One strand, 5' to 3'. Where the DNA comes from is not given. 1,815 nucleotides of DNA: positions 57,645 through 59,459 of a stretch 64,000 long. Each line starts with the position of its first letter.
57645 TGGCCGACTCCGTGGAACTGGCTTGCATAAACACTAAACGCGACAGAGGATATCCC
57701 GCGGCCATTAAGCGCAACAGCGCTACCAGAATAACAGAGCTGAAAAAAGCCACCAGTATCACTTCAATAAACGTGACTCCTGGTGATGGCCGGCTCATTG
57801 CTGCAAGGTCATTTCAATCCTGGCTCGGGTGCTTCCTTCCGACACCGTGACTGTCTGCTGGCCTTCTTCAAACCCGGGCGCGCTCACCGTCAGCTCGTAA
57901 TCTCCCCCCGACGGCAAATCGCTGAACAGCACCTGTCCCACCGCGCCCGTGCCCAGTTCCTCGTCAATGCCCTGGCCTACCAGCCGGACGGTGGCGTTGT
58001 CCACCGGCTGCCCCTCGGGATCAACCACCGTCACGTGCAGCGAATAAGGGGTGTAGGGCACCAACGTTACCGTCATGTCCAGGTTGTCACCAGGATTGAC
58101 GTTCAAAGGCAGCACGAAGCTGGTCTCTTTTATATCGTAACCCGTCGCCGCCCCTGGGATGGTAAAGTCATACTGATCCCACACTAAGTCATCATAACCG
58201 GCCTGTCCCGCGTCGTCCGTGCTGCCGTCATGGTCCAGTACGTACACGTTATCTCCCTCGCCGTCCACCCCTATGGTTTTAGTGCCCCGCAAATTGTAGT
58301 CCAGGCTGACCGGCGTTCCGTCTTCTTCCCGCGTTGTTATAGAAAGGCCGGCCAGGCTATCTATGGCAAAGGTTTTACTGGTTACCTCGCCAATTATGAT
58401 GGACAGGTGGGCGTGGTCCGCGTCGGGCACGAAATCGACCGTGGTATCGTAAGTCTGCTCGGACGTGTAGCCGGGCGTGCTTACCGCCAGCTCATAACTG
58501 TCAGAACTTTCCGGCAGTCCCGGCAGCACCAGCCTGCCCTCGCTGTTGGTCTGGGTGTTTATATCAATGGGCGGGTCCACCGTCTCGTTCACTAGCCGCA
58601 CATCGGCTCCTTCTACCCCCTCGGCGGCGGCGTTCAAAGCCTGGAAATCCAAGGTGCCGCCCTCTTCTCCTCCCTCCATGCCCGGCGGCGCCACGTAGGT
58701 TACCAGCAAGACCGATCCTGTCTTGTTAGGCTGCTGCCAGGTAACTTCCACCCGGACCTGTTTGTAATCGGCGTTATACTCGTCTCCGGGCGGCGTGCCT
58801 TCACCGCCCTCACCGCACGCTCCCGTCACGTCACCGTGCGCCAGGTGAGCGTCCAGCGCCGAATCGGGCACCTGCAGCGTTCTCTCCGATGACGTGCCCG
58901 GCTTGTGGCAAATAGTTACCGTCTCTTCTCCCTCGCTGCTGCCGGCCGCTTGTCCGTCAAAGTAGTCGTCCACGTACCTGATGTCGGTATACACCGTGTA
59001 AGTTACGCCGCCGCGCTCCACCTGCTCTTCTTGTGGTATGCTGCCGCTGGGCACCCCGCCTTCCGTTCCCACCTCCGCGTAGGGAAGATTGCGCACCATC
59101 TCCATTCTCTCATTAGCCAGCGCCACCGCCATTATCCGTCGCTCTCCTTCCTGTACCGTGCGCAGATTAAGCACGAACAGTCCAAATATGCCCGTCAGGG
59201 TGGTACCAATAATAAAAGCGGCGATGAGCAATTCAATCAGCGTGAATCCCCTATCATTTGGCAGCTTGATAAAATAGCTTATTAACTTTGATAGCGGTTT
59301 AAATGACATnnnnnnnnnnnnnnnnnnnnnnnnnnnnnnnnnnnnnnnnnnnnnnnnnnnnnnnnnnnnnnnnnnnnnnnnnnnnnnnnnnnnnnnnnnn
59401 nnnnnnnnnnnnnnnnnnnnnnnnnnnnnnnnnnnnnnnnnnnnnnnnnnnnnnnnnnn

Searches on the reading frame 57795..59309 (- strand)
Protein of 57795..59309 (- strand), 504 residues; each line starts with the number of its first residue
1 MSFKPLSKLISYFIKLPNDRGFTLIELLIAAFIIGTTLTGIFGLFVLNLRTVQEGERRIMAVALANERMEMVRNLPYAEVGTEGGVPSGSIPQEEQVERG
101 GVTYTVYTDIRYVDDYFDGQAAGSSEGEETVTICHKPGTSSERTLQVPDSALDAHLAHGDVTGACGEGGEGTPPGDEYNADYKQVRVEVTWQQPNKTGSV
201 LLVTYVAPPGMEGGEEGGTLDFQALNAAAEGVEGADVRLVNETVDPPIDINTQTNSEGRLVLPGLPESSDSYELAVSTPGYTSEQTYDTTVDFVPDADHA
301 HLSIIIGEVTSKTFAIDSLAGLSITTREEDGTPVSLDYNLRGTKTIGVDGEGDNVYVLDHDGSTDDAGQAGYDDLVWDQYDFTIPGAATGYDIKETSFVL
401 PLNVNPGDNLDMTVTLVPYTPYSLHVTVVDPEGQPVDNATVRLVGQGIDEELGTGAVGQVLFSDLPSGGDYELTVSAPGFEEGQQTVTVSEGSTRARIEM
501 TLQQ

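Call 5: search_protein_families(library=pfam, proteins=[window:57795-59309:-], max_evalue=0.1)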
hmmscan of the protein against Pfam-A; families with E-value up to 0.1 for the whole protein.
window:57795-59309:- (504 aa): 9 families
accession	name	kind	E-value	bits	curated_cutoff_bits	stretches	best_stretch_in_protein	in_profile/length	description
PF13620.12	CarboxypepD_reg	-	3.2e-22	79.1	32.3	2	424-502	2-81/82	Carboxypeptidase regulatory-like domain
PF13715.12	CarbopepD_reg_2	-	3e-09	37.2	32.2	1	427-500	4-76/88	CarboxypepD_reg-like domain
PF07963.17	N_methyl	-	1.6e-06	27.9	21.2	1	18-41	3-26/27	Prokaryotic N-terminal methylation motif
PF17802.7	SpaA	-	1.5e-05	25.5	23.1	1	424-501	3-88/91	Prealbumin-like fold domain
PF08308.17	PEGA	-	7e-05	23.1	20.8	1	468-502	34-67/71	PEGA domain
PF17789.7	MG4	-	0.00018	22.1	24.7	1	418-475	12-71/95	Macroglobulin domain MG4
PF14054.11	DUF4249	-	0.0022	18.1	28.5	0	432-491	47-107/269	Domain of unknown function (DUF4249)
PF24107.1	DUF7382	-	0.0037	17.6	27.4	1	423-441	21-39/65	Domain of unknown function (DUF7382)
PF14686.12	fn3_3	-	0.016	15.4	24.4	1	469-495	45-73/75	Polysaccharide lyase family 4, domain II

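Call 6: search_protein_families(library=ncbifam, proteins=[window:57795-59309:-], max_evalue=0.1)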
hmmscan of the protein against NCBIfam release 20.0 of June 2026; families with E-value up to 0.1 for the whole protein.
window:57795-59309:- (504 aa): 10 families
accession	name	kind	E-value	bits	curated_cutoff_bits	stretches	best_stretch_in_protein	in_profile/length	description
TIGR02523.1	type_IV_pilV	equivalog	3.5e-05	24.3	52.2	1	20-74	2-56/139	type IV pilus modification protein PilV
TIGR02532.1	IV_pilin_GFxxxE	domain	8.5e-05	22.2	16.3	1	20-40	2-22/24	prepilin-type N-terminal cleavage/methylation domain-containing protein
NF052345.1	S_layer_anammox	exception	0.00062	17.2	1400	1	408-497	1300-1388/1596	Kustd1514 family S-layer glycoprotein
TIGR01707.1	gspI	equivalog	0.0029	18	44.35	1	21-73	1-53/101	type II secretion system minor pseudopilin GspI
TIGR01708.2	typeII_sec_gspH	equivalog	0.0045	17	80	1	20-42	2-24/169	type II secretion system minor pseudopilin GspH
NF041013.1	T4P_ComGE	equivalog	0.0057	16.7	49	1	20-70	4-54/83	competence type IV pilus minor pilin ComGE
NF040788.1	S-lay_SlaB_Mtsph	equivalog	0.029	13.3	700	1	412-492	112-186/416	S-layer protein SlaB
NF041002.1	pilin_ComGF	equivalog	0.068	13.4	80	0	20-53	2-35/139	competence type IV pilus minor pilin ComGF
NF006453.0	PRK08808.1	equivalog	0.071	12.2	295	0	20-74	7-57/211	type II secretion system protein J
TIGR04134.1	lipo_with_rSAM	hypoth_equivalog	0.081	12.9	39.8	0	417-444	35-62/150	radical SAM-associated putative lipoprotein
